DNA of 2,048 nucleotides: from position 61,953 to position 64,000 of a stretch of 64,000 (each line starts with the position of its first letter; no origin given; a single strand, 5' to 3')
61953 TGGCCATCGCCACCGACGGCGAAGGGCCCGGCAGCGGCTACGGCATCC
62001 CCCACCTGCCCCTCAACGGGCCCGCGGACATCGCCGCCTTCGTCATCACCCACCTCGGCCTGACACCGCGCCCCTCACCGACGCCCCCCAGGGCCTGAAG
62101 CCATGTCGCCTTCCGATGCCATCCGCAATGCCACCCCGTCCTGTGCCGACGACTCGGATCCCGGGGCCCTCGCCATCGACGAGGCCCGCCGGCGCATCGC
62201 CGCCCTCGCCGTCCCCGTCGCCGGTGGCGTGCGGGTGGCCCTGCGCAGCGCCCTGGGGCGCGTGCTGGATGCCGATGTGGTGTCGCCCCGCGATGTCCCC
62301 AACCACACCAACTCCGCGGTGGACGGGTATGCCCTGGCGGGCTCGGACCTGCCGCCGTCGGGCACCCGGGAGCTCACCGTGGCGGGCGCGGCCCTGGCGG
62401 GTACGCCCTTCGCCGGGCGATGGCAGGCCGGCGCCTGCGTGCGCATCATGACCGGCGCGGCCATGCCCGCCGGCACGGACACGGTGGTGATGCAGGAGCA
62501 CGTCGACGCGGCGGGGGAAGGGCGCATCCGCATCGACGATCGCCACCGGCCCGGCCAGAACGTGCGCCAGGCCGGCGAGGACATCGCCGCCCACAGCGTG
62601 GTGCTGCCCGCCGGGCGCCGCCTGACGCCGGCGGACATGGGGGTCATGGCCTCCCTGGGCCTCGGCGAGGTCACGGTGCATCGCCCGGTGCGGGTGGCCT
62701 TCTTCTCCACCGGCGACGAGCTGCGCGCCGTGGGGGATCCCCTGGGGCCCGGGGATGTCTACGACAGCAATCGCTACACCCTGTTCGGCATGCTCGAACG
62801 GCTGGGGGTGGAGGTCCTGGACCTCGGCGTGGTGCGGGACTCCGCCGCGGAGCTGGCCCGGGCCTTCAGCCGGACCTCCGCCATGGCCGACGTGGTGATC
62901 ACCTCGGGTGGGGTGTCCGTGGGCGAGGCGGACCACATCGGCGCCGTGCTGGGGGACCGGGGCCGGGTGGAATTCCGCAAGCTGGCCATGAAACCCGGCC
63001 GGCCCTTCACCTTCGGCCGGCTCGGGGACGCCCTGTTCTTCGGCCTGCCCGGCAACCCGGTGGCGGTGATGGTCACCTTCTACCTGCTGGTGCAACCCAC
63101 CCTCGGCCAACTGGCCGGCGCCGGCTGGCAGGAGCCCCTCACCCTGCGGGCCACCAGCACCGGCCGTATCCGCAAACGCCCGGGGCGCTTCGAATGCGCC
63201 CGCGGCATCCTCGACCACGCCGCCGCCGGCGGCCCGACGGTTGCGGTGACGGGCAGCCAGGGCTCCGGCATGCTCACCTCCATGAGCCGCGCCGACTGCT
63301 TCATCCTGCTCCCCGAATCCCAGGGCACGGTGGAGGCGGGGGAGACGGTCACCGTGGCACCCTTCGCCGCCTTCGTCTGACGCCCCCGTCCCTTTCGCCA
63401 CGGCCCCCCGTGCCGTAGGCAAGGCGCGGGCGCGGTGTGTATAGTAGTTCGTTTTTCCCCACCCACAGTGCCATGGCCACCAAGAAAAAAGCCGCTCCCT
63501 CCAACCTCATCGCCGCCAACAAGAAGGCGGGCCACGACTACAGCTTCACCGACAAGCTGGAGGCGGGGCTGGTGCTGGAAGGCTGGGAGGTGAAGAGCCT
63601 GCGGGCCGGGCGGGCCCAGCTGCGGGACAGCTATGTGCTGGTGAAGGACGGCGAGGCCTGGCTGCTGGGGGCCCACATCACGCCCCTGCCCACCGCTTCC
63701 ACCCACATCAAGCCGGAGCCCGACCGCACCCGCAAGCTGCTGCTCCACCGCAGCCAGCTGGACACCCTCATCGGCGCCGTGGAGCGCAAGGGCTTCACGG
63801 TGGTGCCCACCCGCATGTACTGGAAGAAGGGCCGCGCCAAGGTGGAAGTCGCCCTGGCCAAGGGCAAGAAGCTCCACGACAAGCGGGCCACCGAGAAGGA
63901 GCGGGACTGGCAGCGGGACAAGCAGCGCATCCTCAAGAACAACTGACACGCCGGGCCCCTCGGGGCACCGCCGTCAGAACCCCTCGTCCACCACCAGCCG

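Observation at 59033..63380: Sigma54 control of molybdenum-cofactor finishing genes: perfect -24/-12 promoter and palindromic upstream site before mobA-mobB-moeA, with a divergent NtrC-family activator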

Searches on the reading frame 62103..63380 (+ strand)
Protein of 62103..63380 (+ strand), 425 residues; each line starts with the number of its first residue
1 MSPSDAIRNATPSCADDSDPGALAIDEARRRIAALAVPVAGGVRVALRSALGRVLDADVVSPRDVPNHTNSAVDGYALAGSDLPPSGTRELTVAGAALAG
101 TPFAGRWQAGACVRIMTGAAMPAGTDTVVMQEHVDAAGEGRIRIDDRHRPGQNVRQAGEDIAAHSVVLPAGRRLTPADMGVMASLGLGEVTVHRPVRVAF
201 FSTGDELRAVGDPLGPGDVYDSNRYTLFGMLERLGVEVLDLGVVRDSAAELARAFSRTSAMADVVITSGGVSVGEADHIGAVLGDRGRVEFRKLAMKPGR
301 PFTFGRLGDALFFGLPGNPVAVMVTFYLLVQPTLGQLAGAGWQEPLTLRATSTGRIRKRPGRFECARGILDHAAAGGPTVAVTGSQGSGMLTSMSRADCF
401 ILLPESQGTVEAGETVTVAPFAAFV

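Call 8: search_protein_families(library=pfam, proteins=[window:62103-63380:+])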
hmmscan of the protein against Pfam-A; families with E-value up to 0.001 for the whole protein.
window:62103-63380:+ (425 aa): 3 families
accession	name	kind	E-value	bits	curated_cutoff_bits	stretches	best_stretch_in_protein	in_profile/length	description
PF03453.22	MoeA_N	-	7.7e-45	152.9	30.8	1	24-186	2-160/160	MoeA N-terminal region (domain I and II)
PF00994.29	MoCF_biosynth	-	8.3e-30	103.8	26.6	1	201-334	3-142/144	Probable molybdopterin binding domain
PF03454.20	MoeA_C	-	1.5e-18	67.2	22.1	1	350-421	2-72/72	MoeA C-terminal region (domain IV)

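Call 9: search_protein_families(library=ncbifam, proteins=[window:62103-63380:+], max_evalue=1e-10)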
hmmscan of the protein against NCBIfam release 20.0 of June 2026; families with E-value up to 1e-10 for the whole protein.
window:62103-63380:+ (425 aa): 7 families
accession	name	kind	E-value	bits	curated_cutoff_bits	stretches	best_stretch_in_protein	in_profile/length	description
NF007960.1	PRK10680.1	equivalog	2.6e-162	540.2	440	1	24-421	2-401/401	molybdopterin molybdotransferase MoeA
NF011060.0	PRK14491.1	equivalog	7.6e-140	467.2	532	1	9-423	186-596/598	bifunctional molybdopterin-guanine dinucleotide biosynthesis adaptor protein MobB/molybdopterin molybdotransferase MoeA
NF011068.0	PRK14498.1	equivalog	1e-95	321.2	534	1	24-422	11-411/647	molybdopterin biosynthesis protein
NF045515.2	Glp_gephyrin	equivalog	6.8e-92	308.3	475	1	25-419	3-401/403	molybdotransferase-like divisome protein Glp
NF050098.1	MoeA_actino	exception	1.1e-85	287.8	560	1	25-419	3-398/400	molybdopterin molybdotransferase MoeA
NF011067.0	PRK14497.1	equivalog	1.9e-53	181.9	536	1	38-418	26-401/546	putative molybdopterin biosynthesis protein MoeA/unknown domain fusion protein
TIGR00177.1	molyb_syn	domain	1.3e-28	99.8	85.35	1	196-332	2-148/148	molybdenum cofactor synthesis domain-containing protein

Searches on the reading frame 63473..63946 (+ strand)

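Call 8: search_protein_families(library=pfam, proteins=[window:63473-63946:+])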
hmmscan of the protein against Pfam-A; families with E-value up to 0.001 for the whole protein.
window:63473-63946:+ (157 aa): 1 family
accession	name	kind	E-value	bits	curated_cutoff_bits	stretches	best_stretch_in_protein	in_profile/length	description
PF01668.23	SmpB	-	3.5e-59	199.3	27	1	13-156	1-143/143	SmpB protein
